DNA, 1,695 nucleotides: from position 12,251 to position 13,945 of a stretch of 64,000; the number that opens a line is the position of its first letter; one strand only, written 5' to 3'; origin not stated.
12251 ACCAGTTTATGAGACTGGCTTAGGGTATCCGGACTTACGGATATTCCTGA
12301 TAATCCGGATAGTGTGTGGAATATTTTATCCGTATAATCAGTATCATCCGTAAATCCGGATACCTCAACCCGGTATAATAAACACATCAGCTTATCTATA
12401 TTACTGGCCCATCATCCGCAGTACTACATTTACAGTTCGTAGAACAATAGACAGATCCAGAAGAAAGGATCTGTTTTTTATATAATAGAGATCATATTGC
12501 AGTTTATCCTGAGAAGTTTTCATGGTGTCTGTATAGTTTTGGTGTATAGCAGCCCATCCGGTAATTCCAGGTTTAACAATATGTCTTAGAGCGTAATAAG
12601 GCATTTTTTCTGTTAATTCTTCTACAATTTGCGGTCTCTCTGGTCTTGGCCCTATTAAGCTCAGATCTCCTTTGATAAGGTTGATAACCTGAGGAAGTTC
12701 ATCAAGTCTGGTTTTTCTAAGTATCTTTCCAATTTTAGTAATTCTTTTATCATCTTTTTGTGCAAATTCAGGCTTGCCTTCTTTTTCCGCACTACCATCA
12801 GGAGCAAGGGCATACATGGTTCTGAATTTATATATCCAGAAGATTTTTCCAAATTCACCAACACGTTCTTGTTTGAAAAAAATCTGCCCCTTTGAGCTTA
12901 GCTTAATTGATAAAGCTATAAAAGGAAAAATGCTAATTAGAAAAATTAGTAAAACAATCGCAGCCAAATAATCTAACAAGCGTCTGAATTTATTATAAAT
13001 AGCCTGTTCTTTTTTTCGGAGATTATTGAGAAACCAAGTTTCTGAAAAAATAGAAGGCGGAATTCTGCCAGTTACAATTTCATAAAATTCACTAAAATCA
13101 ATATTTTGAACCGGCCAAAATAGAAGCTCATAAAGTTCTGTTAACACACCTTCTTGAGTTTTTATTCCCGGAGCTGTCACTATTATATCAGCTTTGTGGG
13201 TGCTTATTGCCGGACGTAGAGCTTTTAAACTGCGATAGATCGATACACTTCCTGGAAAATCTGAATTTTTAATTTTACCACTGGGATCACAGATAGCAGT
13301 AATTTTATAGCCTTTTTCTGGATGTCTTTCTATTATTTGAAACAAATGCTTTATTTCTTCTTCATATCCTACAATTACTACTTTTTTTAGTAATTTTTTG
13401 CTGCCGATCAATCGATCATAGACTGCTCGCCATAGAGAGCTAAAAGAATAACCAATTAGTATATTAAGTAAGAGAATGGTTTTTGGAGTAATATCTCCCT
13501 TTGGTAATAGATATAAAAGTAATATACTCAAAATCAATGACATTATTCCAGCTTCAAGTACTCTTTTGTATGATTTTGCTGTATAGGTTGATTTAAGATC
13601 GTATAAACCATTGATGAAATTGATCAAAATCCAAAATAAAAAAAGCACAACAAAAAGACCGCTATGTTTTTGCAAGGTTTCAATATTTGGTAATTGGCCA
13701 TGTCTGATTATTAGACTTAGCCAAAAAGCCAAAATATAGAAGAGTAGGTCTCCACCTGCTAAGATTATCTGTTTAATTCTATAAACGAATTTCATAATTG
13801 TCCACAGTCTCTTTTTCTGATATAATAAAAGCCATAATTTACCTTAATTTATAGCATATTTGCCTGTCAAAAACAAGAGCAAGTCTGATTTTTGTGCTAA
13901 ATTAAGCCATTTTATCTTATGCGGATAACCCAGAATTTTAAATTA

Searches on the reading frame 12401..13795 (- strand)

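Call 96: search_protein_families(library=pfam, proteins=[window:12401-13795:-], max_evalue=0.001)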
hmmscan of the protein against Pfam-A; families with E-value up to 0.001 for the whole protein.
window:12401-13795:- (464 aa): 2 families
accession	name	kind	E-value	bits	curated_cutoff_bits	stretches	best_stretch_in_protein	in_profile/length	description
PF02397.22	Bac_transf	-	5.5e-63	212.2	27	1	271-459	1-178/179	Bacterial sugar transferase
PF13727.12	CoA_binding_3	-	0.00015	22.2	25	1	62-205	3-145/175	CoA-binding domain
